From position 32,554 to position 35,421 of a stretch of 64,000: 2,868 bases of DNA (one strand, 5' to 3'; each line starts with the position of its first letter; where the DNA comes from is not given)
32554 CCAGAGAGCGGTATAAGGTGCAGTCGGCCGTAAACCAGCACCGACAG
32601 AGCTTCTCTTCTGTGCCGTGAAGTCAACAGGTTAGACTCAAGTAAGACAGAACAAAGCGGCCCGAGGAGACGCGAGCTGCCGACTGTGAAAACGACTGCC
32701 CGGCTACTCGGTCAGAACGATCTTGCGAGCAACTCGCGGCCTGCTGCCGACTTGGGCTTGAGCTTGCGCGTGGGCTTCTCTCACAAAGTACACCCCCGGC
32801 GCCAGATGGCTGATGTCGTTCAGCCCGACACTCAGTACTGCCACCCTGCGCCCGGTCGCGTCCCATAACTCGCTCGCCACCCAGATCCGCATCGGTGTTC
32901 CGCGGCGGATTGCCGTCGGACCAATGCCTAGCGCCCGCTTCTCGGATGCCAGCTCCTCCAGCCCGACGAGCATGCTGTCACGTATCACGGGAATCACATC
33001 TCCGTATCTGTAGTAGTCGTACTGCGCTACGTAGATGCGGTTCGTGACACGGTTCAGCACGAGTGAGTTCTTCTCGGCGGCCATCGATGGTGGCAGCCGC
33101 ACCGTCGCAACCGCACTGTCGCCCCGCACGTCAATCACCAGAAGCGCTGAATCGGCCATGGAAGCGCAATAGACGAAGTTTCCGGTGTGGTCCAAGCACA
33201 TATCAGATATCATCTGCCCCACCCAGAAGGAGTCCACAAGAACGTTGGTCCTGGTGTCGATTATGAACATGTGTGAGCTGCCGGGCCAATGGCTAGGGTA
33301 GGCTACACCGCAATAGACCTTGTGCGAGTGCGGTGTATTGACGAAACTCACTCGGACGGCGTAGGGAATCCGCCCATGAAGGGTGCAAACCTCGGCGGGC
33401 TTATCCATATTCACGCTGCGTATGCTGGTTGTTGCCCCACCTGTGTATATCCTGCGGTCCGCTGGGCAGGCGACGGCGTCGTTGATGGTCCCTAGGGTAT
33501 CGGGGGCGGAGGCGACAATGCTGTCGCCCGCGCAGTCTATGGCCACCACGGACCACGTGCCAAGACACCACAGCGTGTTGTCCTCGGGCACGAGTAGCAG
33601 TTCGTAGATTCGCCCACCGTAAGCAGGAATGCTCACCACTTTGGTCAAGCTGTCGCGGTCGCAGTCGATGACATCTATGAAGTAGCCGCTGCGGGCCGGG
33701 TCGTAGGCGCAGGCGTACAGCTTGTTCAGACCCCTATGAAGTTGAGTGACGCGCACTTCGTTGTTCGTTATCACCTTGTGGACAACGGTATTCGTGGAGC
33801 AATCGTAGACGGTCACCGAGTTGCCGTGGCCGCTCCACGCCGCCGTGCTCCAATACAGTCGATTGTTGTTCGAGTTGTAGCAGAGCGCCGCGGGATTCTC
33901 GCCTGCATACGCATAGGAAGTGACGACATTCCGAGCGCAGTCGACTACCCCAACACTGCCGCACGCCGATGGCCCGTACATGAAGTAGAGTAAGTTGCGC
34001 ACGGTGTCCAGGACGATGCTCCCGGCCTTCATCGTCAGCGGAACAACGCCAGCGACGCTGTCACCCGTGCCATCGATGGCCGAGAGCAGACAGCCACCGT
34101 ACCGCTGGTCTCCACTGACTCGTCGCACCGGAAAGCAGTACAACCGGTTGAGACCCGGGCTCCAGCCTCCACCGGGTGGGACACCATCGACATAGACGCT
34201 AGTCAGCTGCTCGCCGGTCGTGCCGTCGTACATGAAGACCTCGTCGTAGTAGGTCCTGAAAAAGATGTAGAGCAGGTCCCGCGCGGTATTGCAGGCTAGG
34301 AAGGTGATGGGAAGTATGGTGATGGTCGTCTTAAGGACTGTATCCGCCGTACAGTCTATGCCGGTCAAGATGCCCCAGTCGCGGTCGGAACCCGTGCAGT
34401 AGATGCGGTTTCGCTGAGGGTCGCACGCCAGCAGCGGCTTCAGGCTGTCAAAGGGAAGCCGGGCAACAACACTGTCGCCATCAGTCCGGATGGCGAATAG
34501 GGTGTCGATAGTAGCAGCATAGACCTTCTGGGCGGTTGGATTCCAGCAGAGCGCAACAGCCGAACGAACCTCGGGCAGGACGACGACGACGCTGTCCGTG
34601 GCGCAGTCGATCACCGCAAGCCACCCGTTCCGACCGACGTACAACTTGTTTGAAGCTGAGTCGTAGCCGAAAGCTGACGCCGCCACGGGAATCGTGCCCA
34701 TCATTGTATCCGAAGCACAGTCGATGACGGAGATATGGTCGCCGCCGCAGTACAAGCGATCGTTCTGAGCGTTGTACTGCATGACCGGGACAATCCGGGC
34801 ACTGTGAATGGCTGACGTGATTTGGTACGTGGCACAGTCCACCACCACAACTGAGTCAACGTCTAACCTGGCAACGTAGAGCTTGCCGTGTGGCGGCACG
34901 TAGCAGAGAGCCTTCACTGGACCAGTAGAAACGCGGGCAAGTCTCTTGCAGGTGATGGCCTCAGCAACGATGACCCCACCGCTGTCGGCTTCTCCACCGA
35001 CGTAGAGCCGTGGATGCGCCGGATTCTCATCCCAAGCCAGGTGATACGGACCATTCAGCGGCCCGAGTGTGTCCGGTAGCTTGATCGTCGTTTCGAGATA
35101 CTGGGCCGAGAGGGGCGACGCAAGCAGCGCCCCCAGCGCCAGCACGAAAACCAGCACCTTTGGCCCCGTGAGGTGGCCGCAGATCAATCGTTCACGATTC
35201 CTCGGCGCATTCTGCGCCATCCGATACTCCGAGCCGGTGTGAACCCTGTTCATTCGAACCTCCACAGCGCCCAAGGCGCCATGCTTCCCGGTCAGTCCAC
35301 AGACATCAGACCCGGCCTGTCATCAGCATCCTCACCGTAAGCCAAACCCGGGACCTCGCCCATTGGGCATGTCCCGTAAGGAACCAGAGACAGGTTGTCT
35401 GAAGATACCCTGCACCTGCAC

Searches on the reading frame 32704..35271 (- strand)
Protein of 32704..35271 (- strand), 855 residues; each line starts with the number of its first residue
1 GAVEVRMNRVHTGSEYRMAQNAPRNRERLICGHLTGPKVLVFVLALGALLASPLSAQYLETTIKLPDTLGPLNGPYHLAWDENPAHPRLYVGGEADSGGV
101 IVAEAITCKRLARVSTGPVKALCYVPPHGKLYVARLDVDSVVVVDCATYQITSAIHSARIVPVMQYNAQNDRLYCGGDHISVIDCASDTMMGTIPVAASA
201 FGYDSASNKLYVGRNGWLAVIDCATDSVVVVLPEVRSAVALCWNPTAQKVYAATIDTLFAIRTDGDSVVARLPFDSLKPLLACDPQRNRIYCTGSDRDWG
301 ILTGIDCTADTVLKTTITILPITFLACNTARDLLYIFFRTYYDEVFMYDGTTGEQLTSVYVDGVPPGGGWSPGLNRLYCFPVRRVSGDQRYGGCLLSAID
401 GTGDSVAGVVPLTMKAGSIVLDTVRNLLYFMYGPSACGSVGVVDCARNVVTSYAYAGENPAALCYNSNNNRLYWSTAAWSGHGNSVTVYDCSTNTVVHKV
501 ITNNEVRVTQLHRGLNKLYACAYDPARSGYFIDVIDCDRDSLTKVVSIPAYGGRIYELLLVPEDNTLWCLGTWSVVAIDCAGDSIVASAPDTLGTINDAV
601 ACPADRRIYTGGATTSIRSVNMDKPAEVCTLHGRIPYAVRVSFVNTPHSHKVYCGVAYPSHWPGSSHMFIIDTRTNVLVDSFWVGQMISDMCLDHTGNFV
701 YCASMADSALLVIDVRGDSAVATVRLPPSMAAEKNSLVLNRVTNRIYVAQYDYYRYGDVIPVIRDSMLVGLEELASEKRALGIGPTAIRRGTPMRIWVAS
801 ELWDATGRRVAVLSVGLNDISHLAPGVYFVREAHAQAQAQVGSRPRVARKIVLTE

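Call 11: search_protein_families(library=pfam, proteins=[window:32704-35271:-], max_evalue=0.001)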
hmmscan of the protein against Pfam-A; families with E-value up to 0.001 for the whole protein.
window:32704-35271:- (855 aa): 1 family
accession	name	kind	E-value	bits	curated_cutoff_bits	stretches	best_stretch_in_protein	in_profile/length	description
PF16819.11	DUF5074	-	0.00012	21.7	27.2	0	444-504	222-281/353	Domain of unknown function (DUF5074)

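Call 27: search_protein_families(library=ncbifam, proteins=[window:32704-35271:-], max_evalue=0.1)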
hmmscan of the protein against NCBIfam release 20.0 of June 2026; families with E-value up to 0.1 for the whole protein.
window:32704-35271:- (855 aa): 4 families
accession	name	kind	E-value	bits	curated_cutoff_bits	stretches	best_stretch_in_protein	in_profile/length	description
NF052280.1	7_blade_YncE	equivalog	4.3e-16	58.6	400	3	203-365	134-301/338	7-bladed beta-propeller protein YncE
TIGR03866.1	PQQ_ABC_repeats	subfamily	3.7e-12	45.9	287.3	3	122-197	46-124/310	PQQ-dependent catabolism-associated beta-propeller protein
TIGR02276.1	beta_rpt_yvtn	repeat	3.9e-12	45.9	27.85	1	129-155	4-30/42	beta-propeller repeat protein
TIGR03907.1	QH_beta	equivalog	0.098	11.8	223.2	0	153-196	131-174/338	quinohemoprotein amine dehydrogenase subunit beta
